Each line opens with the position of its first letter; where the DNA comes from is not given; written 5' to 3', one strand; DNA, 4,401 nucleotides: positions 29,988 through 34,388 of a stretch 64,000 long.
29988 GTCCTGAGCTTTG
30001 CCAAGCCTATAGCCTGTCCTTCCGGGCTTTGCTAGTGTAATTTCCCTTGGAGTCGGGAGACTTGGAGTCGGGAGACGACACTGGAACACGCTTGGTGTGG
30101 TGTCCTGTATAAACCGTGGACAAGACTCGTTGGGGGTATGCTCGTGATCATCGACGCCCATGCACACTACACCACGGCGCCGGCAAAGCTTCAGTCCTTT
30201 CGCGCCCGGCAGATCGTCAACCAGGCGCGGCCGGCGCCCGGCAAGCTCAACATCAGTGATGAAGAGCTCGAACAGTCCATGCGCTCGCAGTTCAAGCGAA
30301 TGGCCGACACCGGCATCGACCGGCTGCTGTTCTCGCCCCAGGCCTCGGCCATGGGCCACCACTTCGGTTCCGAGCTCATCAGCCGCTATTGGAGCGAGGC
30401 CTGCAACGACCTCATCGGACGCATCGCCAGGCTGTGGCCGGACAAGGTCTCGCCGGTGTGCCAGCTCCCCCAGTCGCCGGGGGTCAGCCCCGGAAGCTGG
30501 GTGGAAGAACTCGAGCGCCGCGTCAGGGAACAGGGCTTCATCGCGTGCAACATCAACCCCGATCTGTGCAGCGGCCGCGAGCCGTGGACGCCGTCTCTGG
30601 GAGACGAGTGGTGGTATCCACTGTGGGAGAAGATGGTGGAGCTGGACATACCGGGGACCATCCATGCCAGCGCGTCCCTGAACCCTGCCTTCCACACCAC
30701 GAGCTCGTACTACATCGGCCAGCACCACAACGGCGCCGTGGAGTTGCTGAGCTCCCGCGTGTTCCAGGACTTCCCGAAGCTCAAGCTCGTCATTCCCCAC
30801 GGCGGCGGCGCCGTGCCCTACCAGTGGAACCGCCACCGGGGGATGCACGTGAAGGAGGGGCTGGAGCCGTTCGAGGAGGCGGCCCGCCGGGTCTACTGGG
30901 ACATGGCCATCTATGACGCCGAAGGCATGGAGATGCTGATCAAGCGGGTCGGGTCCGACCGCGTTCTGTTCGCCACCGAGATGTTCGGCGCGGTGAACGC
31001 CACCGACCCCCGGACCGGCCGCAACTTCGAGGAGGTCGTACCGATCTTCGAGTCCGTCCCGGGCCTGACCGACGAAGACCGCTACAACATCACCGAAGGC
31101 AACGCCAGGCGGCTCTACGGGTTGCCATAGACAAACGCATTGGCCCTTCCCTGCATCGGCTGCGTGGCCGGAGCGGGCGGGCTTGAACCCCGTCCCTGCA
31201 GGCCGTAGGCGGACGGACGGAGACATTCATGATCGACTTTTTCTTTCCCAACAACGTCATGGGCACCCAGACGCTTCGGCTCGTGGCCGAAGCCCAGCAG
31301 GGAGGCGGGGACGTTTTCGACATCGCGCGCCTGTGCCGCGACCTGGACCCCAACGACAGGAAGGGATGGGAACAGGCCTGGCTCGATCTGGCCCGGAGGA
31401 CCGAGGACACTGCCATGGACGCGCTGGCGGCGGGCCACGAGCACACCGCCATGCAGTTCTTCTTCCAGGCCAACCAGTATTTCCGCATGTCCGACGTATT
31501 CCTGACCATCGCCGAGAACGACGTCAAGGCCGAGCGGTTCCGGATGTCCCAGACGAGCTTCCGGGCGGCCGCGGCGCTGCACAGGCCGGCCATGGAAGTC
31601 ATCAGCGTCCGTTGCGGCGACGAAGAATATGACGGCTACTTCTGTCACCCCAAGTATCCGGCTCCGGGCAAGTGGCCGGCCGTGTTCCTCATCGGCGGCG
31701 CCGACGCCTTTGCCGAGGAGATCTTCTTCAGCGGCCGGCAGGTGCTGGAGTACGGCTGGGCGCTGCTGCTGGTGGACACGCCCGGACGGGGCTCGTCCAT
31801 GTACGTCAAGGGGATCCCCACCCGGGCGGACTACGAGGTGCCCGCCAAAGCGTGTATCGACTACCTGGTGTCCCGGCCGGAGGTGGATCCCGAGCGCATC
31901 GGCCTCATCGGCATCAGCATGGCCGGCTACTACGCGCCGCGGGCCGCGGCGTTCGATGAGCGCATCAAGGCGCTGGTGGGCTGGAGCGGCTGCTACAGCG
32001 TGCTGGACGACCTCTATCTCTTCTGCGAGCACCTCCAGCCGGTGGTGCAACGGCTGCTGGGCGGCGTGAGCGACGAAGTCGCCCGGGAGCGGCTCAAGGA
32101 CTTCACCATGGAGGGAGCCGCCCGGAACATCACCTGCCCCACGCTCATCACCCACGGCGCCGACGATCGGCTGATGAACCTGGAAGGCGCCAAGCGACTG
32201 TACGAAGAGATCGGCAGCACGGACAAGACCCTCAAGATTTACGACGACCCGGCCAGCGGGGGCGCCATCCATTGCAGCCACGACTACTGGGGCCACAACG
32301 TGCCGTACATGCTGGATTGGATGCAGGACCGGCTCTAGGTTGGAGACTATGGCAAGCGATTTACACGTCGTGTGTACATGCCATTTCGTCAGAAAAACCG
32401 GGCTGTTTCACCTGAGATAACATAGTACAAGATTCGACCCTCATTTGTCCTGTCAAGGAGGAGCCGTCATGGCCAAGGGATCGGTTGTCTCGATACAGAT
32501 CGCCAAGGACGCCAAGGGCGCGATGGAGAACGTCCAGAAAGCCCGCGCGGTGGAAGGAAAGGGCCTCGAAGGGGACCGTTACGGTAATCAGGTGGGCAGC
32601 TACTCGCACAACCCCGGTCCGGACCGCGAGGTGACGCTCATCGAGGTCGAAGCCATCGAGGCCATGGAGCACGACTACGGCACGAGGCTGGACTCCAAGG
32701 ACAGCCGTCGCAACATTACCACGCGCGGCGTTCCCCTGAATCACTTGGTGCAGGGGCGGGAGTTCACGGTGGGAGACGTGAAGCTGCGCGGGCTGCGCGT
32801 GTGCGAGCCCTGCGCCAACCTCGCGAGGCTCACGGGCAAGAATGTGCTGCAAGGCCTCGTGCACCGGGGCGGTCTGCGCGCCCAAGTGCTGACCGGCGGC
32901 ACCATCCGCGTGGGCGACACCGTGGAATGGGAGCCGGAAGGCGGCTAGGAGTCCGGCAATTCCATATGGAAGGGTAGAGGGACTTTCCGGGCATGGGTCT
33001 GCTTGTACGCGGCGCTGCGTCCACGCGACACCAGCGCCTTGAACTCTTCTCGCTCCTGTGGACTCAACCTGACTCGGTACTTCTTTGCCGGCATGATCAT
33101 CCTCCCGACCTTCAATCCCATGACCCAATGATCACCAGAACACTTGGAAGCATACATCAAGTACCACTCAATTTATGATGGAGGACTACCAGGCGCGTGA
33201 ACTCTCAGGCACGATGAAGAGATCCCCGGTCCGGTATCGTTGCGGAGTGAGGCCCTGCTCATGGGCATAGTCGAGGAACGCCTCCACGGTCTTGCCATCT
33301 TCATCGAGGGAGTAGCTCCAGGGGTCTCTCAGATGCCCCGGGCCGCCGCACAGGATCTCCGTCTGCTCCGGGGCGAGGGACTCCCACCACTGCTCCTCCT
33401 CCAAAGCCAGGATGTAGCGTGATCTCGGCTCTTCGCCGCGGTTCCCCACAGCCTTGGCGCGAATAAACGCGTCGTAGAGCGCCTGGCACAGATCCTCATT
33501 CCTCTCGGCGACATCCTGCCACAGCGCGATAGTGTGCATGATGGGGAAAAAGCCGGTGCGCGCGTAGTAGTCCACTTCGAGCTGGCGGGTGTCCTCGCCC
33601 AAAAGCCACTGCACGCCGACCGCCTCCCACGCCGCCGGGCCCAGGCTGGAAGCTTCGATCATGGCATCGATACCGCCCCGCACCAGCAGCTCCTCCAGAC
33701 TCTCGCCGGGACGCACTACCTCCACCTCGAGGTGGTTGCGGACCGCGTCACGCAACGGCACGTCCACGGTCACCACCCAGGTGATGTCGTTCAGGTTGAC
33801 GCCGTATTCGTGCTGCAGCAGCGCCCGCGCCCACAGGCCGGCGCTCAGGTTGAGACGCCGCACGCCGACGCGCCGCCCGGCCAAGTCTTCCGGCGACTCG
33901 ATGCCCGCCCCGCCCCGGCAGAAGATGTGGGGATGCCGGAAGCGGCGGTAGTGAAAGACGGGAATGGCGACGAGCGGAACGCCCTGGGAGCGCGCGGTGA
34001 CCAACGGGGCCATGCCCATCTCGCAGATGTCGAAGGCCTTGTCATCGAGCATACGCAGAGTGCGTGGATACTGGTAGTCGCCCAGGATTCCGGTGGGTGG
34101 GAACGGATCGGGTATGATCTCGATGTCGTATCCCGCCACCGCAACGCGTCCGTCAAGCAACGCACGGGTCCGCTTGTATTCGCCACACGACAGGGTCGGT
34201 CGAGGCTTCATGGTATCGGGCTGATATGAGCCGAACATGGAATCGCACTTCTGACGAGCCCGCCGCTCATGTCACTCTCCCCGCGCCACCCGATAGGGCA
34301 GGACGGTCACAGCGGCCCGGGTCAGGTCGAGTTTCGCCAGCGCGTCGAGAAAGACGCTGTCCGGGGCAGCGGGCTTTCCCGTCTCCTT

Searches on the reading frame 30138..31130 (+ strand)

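Call 42: search_protein_families(library=pfam, proteins=[window:30138-31130:+], max_evalue=0.001)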
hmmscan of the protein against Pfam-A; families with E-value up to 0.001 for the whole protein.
window:30138-31130:+ (330 aa): 1 family
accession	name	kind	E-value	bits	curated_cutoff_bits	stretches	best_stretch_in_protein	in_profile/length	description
PF04909.20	Amidohydro_2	-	4.5e-39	135.4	26.4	1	5-329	1-289/289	Amidohydrolase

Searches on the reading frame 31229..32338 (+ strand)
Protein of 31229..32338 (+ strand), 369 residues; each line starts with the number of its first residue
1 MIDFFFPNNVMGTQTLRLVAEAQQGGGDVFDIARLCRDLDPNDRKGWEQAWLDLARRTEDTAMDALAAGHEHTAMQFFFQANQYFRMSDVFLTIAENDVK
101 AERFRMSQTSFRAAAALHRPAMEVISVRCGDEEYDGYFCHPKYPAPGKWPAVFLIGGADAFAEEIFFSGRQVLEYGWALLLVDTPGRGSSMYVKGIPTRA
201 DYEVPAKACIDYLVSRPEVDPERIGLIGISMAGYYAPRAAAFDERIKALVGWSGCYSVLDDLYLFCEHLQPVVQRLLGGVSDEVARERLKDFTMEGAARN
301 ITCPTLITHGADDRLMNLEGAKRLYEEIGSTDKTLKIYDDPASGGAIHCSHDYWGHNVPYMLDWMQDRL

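Call 42: search_protein_families(library=pfam, proteins=[window:31229-32338:+], max_evalue=0.001)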
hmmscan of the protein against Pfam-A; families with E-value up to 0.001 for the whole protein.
window:31229-32338:+ (369 aa): 7 families
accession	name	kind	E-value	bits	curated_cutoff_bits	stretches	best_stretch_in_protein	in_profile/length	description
PF12146.15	Hydrolase_4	-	1.3e-11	44.8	27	1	297-339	186-228/239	Serine aminopeptidase, S33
PF00326.27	Peptidase_S9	-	7.5e-08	32.6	22.6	1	208-366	50-207/213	Prolyl oligopeptidase family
PF02129.25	Peptidase_S15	-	3.8e-07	30.5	23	1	158-266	46-139/262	X-Pro dipeptidyl-peptidase (S15 family)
PF06500.17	FrsA-like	-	8.1e-07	28.6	22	1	47-252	97-296/414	Esterase FrsA-like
PF08840.17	BAAT_C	-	1.7e-05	25.4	20.9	1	209-268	9-68/210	BAAT / Acyl-CoA thioester hydrolase C terminal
PF01738.24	DLH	-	2e-05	24.7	21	1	206-337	81-180/217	Dienelactone hydrolase family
PF00561.26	Abhydrolase_1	-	0.00018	21.7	25.8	0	171-254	22-102/245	alpha/beta hydrolase fold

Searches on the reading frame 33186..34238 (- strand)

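Call 42: search_protein_families(library=pfam, proteins=[window:33186-34238:-], max_evalue=0.001)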
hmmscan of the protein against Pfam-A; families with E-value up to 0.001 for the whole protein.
window:33186-34238:- (350 aa): 2 families
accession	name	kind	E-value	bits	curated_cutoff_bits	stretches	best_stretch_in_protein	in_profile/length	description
PF09084.16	NMT1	-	1.7e-05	25.3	20.5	1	67-157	41-127/216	NMT1/THI5 like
PF12974.12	Phosphonate-bd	-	8.6e-05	22.5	27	1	57-152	39-136/242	ABC transporter, phosphonate, periplasmic substrate-binding protein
